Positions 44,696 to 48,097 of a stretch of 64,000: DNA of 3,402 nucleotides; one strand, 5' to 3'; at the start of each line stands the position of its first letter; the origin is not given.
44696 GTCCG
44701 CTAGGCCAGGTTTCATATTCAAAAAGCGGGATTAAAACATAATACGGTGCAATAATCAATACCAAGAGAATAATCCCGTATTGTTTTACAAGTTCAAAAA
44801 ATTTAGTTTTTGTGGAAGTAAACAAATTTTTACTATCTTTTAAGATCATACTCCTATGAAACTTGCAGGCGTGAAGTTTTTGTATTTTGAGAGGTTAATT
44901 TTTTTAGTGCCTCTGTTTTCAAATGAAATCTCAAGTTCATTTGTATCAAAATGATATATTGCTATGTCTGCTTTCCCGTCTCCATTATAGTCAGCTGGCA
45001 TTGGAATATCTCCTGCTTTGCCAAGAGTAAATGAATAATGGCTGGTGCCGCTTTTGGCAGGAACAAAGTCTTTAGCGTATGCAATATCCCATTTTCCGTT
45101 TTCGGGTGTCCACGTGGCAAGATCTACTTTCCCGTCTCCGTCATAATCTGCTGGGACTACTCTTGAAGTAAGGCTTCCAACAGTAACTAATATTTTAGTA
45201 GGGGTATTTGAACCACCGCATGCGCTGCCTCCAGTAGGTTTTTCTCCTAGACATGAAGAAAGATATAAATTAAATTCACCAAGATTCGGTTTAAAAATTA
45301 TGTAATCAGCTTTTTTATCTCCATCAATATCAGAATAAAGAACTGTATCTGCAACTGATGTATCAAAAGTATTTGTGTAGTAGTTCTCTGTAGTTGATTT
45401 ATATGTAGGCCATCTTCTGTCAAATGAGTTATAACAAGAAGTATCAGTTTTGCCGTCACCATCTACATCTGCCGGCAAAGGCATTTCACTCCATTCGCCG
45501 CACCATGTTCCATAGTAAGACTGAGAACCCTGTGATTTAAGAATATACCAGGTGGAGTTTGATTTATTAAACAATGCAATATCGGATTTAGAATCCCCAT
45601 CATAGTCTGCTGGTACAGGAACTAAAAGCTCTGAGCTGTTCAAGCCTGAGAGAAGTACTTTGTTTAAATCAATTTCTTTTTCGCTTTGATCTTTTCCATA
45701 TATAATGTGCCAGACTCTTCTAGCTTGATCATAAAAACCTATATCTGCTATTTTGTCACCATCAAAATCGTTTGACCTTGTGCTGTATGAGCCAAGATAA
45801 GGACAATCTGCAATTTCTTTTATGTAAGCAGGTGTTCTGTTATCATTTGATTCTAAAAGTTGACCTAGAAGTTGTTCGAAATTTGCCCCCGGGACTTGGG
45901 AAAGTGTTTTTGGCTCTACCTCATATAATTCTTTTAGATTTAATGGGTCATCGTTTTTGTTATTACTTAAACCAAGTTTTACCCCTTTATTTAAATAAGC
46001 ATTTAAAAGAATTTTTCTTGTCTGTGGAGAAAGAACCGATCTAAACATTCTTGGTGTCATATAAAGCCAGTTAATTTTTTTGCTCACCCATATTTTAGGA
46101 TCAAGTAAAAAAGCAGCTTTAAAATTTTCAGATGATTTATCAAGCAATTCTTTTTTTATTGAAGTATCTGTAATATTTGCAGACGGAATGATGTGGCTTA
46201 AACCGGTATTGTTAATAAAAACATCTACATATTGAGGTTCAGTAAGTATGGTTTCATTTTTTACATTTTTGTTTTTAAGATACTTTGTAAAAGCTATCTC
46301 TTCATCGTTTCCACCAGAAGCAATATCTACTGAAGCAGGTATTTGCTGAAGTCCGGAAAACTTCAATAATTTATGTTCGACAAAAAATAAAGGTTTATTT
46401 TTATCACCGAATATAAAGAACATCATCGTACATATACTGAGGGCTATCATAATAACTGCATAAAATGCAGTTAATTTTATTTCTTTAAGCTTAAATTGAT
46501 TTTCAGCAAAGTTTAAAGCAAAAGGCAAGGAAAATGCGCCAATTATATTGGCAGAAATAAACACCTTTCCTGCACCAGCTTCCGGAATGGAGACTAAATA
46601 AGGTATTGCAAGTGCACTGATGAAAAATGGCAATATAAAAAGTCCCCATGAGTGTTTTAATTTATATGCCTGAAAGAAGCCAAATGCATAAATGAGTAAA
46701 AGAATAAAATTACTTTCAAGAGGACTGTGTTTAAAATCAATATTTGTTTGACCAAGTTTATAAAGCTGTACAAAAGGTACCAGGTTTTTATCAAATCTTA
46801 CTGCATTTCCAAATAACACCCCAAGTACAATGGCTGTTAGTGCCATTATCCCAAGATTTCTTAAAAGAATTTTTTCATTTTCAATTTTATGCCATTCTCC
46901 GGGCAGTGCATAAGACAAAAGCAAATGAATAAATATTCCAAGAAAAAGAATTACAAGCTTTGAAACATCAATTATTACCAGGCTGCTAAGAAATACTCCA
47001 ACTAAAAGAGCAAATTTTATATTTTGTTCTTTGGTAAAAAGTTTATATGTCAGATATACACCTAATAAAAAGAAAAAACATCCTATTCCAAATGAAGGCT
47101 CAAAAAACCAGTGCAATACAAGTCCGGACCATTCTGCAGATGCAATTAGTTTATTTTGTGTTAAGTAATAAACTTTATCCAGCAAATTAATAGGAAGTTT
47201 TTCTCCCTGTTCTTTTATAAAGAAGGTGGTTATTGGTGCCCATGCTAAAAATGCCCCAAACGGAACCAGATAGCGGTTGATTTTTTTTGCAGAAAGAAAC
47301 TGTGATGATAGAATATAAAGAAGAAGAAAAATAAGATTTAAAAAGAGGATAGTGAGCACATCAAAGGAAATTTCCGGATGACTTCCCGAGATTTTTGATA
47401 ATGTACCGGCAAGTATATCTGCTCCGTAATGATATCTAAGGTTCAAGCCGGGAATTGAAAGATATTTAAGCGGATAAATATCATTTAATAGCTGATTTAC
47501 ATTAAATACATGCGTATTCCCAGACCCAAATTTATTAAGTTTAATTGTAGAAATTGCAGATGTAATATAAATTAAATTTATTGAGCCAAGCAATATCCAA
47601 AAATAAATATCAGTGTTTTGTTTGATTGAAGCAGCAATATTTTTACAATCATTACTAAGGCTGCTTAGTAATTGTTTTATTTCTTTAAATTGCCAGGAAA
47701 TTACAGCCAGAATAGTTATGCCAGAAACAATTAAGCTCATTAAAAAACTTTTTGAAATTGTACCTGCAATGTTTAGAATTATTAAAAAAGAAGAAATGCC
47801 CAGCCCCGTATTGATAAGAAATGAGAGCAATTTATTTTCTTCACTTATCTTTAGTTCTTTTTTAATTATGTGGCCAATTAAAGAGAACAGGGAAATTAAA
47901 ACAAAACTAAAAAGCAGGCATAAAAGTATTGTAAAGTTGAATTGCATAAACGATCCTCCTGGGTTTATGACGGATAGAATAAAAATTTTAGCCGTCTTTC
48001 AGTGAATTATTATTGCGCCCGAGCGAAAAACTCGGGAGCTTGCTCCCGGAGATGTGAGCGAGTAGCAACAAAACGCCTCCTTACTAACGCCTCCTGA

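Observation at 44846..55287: Cluster of four FG-GAP/VCBS-type repeat proteins, one fused to a large membrane domain and interleaved with YfhO/GT2 genes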

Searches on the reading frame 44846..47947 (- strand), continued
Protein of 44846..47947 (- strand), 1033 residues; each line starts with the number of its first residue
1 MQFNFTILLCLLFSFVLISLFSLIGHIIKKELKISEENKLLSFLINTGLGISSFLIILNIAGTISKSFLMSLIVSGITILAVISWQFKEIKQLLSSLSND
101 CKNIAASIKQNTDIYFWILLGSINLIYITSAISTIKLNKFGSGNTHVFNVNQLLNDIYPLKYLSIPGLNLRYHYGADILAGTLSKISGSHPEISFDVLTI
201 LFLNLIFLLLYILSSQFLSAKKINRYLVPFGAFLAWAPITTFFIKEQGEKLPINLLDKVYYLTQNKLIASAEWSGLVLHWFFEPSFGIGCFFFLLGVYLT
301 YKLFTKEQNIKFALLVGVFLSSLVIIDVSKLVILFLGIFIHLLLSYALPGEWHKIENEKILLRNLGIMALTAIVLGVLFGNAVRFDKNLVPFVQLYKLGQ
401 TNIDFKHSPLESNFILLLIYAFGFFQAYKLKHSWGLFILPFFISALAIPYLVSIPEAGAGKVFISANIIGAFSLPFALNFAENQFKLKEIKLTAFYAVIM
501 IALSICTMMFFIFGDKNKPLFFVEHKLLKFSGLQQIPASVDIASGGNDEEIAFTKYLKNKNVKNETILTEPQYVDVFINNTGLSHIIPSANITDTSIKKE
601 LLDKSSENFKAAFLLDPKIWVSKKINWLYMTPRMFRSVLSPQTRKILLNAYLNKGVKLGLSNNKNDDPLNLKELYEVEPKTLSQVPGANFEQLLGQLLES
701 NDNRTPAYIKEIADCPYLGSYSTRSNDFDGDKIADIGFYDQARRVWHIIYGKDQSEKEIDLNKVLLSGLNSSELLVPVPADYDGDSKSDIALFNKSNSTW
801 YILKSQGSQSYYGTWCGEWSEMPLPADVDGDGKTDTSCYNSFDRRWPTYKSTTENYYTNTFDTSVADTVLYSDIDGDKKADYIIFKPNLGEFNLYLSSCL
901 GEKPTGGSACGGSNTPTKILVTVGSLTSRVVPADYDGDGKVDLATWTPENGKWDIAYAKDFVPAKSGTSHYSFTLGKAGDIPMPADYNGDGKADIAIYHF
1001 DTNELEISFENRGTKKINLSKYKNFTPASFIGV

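Call 108: find_encoding_contigs(protein=P0011, flank=10000, max_places=1)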
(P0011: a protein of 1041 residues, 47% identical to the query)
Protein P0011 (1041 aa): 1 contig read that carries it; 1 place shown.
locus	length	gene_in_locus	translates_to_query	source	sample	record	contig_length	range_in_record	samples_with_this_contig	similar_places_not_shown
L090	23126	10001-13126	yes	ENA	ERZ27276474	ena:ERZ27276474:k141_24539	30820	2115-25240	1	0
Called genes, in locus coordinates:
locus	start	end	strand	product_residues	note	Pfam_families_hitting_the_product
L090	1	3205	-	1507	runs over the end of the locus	-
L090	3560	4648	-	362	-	PF02423:OCD_Mu_crystall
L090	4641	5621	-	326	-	PF01839:FG-GAP (faint), PF12256:TcdB_toxin_midN (faint), PF13517:FG-GAP_3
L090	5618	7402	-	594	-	PF10131:PTPS_related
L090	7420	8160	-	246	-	PF00535:Glycos_transf_2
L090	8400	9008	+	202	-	-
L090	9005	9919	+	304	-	PF08843:AbiEii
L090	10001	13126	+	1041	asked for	PF01839:FG-GAP (faint), PF13517:FG-GAP_3 (weak)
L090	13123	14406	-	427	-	PF13231:PMT_2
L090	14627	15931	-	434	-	PF01593:Amino_oxidase, PF13450:NAD_binding_8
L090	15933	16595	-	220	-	PF00535:Glycos_transf_2, PF13641:Glyco_tranf_2_3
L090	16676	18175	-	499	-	-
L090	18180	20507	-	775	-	-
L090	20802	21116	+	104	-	-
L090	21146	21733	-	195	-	-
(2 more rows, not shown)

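Call 117: list_cluster_members(proteins=[P0001, P0259, P0002, P0014])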
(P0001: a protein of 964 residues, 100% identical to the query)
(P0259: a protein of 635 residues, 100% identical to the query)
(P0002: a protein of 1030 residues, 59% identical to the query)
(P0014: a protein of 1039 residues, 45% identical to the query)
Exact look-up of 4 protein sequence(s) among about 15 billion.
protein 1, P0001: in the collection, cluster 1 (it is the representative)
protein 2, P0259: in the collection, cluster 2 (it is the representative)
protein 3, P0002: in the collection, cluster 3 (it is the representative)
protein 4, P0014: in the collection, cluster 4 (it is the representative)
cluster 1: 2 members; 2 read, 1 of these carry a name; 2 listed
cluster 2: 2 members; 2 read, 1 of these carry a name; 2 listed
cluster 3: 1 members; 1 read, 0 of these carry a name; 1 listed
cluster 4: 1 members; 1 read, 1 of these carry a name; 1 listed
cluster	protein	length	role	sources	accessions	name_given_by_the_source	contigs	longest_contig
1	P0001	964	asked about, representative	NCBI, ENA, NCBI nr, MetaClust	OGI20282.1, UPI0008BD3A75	MAG: hypothetical protein A3B68_05520 [Candidatus Melainabacteria bacterium ... | status=active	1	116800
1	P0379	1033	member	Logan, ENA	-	-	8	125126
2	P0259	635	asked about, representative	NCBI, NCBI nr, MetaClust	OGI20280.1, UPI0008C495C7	MAG: hypothetical protein A3B68_05510 [Candidatus Melainabacteria bacterium ... | status=active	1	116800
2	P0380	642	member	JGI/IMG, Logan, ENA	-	-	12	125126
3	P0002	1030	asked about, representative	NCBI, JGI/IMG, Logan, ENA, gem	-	-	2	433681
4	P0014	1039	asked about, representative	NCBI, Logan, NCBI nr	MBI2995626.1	MAG: VCBS repeat-containing protein [Candidatus Melainabacteria bacterium] | VCBS repeat-containing protein [Candidatus Melainabacteria bacterium]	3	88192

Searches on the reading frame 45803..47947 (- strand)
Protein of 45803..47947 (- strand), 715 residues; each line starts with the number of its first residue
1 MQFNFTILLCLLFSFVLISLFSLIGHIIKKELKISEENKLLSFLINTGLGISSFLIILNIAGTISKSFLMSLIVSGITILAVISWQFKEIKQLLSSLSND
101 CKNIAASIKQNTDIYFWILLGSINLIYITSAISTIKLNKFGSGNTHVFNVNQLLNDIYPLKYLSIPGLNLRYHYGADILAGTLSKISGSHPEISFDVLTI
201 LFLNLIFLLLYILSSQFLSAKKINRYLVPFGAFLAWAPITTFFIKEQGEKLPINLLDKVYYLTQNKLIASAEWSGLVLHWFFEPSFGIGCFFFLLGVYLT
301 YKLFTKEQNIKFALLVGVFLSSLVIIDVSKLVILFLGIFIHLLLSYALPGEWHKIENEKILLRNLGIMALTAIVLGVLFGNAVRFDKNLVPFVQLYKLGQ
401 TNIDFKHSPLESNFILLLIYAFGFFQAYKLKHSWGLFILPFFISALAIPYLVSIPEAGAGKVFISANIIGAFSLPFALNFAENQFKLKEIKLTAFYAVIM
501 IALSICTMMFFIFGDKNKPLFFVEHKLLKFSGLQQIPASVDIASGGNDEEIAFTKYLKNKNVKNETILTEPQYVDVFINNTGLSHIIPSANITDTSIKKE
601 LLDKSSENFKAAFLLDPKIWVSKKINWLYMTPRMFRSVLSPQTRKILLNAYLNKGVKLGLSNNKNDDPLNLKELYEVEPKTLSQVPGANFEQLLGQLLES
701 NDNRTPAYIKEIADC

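Call 71: search_protein_representatives(alignment_id=A2)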
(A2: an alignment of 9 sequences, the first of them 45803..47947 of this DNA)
Query: 9 sequences, 713 profile positions. Proteins with E-value up to 0.001 (for the whole library): 115; up to 1e-10: 26; up to 1e-30: 22. The best 115 are listed.
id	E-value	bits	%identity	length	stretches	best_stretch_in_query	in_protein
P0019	7.4e-279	943.6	-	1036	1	1-713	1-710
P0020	1.6e-276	935.9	-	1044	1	1-713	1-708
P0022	4.8e-247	838.4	-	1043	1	1-713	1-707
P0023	7.2e-227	771.8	-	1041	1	1-713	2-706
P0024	1.5e-226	770.7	-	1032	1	2-713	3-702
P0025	1.9e-225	767.0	-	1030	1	1-712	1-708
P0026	3.2e-217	739.9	-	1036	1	1-713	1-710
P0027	3.7e-217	739.7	-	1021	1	1-711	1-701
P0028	7.5e-215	732.0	-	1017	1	1-712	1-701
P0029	1.2e-197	675.1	-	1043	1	1-713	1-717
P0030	3.4e-197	673.7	-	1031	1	9-713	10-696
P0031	8.4e-188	642.6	-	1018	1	1-713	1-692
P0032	1.2e-180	619.0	-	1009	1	1-713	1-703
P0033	1.4e-159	549.3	-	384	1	1-367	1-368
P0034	4.0e-156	537.9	-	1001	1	1-713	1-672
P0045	9.7e-11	57.3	-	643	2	142-216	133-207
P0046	4.4e-10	55.2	-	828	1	128-349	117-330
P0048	3.6e-09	52.1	-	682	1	43-206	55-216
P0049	4.0e-09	52.0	-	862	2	35-342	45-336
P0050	4.6e-09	51.8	-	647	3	117-234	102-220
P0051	5.7e-09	51.5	-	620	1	38-321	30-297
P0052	2.8e-08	49.2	-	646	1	43-211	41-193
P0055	8.7e-08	47.6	-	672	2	109-200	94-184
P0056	1.1e-07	47.2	-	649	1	41-229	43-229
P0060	1.8e-07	46.5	-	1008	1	127-213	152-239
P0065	1.1e-06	43.9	-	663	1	7-388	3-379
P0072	5.4e-06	41.6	-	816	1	121-342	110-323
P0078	1.5e-05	40.2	-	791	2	142-199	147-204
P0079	1.9e-05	39.9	-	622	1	11-344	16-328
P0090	5.6e-05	38.3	-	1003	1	117-233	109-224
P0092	6.1e-05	38.2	-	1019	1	34-211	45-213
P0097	7.3e-05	37.9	-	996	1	30-210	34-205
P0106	1.5e-04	36.8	-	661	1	3-341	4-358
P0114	2.4e-04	36.2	-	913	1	127-210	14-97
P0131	7.0e-04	34.7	-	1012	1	116-212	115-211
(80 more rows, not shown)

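Call 72: search_protein_families(library=pfam, proteins=[P0045, P0046, P0048, P0049, P0050, P0051, P0052, P0055, P0056, P0060], max_evalue=0.01)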
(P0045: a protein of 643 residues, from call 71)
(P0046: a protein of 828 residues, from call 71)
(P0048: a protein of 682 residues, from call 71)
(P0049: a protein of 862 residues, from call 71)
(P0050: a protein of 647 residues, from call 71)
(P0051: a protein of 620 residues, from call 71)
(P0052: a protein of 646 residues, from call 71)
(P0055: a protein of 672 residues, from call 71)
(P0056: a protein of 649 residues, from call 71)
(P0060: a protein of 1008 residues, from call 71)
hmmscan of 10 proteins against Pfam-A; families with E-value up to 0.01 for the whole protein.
P0045 (643 aa): 0 families

P0046 (828 aa): 0 families

P0048 (682 aa): 0 families

P0049 (862 aa): 0 families

P0050 (647 aa): 0 families

P0051 (620 aa): 0 families

P0052 (646 aa): 0 families

P0055 (672 aa): 0 families

P0056 (649 aa): 0 families

P0060 (1008 aa): 2 families
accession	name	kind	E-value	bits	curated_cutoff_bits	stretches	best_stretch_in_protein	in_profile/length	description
PF13517.12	FG-GAP_3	-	9.6e-12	45.8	26.9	2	938-994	1-60/61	FG-GAP-like repeat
PF01839.29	FG-GAP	-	1.6e-09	37.9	22.1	1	780-800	5-25/37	FG-GAP repeat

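Call 73: search_protein_families(library=pfam, proteins=[P0090, P0092, P0097, P0131, P0114, P0072, P0078, P0065, P0079, P0106], max_evalue=0.01)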
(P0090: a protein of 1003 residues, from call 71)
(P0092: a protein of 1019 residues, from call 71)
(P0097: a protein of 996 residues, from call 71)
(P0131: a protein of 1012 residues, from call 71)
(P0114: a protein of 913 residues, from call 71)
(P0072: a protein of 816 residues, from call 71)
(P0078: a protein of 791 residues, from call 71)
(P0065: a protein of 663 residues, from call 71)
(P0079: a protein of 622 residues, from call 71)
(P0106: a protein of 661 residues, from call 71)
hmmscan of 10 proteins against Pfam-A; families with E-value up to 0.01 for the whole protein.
P0090 (1003 aa): 2 families
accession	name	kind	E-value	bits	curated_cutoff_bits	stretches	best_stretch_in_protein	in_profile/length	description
PF13517.12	FG-GAP_3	-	4.2e-11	43.7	26.9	1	911-966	1-60/61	FG-GAP-like repeat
PF01839.29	FG-GAP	-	6.5e-10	39.1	22.1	0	905-922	3-20/37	FG-GAP repeat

P0092 (1019 aa): 2 families
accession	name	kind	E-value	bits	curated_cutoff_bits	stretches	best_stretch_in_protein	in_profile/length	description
PF13517.12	FG-GAP_3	-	1.7e-07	32.1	26.9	1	927-982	1-60/61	FG-GAP-like repeat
PF01839.29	FG-GAP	-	0.0014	18.9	22.1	0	834-845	5-16/37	FG-GAP repeat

P0097 (996 aa): 2 families
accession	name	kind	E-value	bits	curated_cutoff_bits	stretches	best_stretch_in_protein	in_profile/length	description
PF13517.12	FG-GAP_3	-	7.1e-07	30.2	26.9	1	904-959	1-60/61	FG-GAP-like repeat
PF01839.29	FG-GAP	-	0.0091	16.3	22.1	0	898-915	3-20/37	FG-GAP repeat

P0131 (1012 aa): 2 families
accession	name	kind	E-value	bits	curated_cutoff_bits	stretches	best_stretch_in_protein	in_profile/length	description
PF13517.12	FG-GAP_3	-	8.6e-08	33.1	26.9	1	920-975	1-60/61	FG-GAP-like repeat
PF01839.29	FG-GAP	-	1e-06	28.9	22.1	1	913-935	2-24/37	FG-GAP repeat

P0114 (913 aa): 1 family
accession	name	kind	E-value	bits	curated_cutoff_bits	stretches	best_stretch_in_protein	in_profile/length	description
PF13517.12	FG-GAP_3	-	0.0072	17.3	26.9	1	821-876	1-60/61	FG-GAP-like repeat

P0072 (816 aa): 0 families

P0078 (791 aa): 0 families

P0065 (663 aa): 1 family
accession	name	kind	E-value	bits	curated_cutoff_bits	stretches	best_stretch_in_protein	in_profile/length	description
PF10060.15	DUF2298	-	0.00024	20.6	27.8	1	51-221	8-185/488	Uncharacterized membrane protein (DUF2298)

P0079 (622 aa): 0 families

P0106 (661 aa): 0 families

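Call 74: list_cluster_members(proteins=[P0060, P0090, P0092, P0097, P0131, P0045, P0046, P0049, P0051, P0022])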
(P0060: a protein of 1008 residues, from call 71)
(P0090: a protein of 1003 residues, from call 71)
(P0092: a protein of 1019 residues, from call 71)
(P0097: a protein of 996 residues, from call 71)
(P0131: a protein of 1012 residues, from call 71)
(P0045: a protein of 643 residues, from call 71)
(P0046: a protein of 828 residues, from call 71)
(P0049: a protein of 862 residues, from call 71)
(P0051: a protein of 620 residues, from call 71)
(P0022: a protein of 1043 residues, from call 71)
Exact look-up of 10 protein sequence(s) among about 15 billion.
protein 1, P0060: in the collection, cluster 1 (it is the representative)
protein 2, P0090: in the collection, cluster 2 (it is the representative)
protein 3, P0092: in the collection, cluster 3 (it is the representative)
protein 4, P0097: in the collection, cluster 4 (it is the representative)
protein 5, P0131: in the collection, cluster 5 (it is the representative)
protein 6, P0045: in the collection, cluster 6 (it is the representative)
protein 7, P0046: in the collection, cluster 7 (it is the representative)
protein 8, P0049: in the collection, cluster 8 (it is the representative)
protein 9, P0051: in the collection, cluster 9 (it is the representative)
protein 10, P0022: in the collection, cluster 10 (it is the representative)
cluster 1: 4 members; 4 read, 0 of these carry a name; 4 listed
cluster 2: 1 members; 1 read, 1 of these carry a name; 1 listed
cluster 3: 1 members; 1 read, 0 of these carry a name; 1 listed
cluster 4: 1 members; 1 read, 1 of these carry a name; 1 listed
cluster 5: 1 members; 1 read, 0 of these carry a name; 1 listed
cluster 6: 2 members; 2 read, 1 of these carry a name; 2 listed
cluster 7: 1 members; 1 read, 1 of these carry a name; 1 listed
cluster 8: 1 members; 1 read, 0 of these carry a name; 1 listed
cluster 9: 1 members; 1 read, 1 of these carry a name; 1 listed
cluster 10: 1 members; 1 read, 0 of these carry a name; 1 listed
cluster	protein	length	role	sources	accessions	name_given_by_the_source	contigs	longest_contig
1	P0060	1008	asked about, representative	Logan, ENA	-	-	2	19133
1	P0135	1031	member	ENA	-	-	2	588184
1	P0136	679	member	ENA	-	-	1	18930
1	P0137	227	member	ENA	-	-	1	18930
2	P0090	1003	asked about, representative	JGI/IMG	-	hypothetical protein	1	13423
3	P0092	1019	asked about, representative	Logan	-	-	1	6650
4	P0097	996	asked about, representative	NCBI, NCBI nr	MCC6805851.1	MAG: VCBS repeat-containing protein [Deltaproteobacteria bacterium] | VCBS repeat-containing protein [Deltaproteobacteria bacterium]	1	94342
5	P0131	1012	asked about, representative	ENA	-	-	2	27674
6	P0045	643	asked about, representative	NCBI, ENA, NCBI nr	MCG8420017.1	MAG: hypothetical protein MJE77_18975 [Proteobacteria bacterium] | hypothetical protein [Pseudomonadota bacterium]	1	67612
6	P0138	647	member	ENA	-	-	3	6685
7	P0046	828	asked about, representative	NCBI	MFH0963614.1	MAG: hypothetical protein V2A58_06340 [Planctomycetota bacterium]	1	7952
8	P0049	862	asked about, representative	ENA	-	-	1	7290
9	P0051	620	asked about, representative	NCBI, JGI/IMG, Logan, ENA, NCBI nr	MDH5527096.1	MAG: hypothetical protein OEY97_07285 [Nitrospirota bacterium] | hypothetical protein [Nitrospirota bacterium]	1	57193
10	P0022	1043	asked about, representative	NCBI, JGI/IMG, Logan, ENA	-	-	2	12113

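Call 75: find_encoding_contigs(protein=P0097, flank=8000, max_places=1)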
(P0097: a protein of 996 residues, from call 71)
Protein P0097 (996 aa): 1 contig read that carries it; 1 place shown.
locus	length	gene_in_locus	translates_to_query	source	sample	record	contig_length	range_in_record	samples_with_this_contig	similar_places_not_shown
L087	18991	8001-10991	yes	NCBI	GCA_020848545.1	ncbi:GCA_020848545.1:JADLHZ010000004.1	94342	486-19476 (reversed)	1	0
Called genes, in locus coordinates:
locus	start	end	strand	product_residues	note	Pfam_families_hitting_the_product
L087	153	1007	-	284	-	PF01370:Epimerase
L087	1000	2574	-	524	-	PF00890:FAD_binding_2 (faint), PF01266:DAO (faint)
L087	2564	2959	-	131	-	-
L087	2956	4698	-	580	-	PF00535:Glycos_transf_2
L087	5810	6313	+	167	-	PF13424:TPR_12, PF13176:TPR_7 (faint), PF00515:TPR_1, PF07719:TPR_2, PF13181:TPR_8 (weak)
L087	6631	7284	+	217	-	PF00160:Pro_isomerase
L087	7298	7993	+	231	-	PF01209:Ubie_methyltran, PF13489:Methyltransf_23, PF13847:Methyltransf_31, PF08241:Methyltransf_11, PF08242:Methyltransf_12, PF13649:Methyltransf_25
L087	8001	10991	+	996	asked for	PF13517:FG-GAP_3 (weak)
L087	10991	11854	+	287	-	PF04794:YdjC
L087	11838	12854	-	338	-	PF13480:Acetyltransf_6, PF02388:FemAB (weak)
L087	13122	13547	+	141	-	PF00583:Acetyltransf_1, PF13508:Acetyltransf_7, PF08445:FR47 (weak), PF13673:Acetyltransf_10 (weak)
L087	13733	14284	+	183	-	PF13428:TPR_14 (faint), PF13414:TPR_11 (faint), PF13424:TPR_12, PF13432:TPR_16, PF00515:TPR_1 (weak), PF07719:TPR_2 (weak)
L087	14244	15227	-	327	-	PF00535:Glycos_transf_2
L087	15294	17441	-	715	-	-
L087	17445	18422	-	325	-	-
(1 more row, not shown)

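Call 84: search_solved_structures(query=A2, max_evalue=10)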
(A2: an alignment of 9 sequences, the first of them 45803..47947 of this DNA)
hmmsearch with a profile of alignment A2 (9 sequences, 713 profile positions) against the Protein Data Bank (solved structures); distinct sequences matched with E-value up to 10: 1.
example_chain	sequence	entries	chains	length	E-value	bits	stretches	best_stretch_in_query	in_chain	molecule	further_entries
2loo_A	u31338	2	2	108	0.66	11.5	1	282-342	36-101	Transmembrane protein 14A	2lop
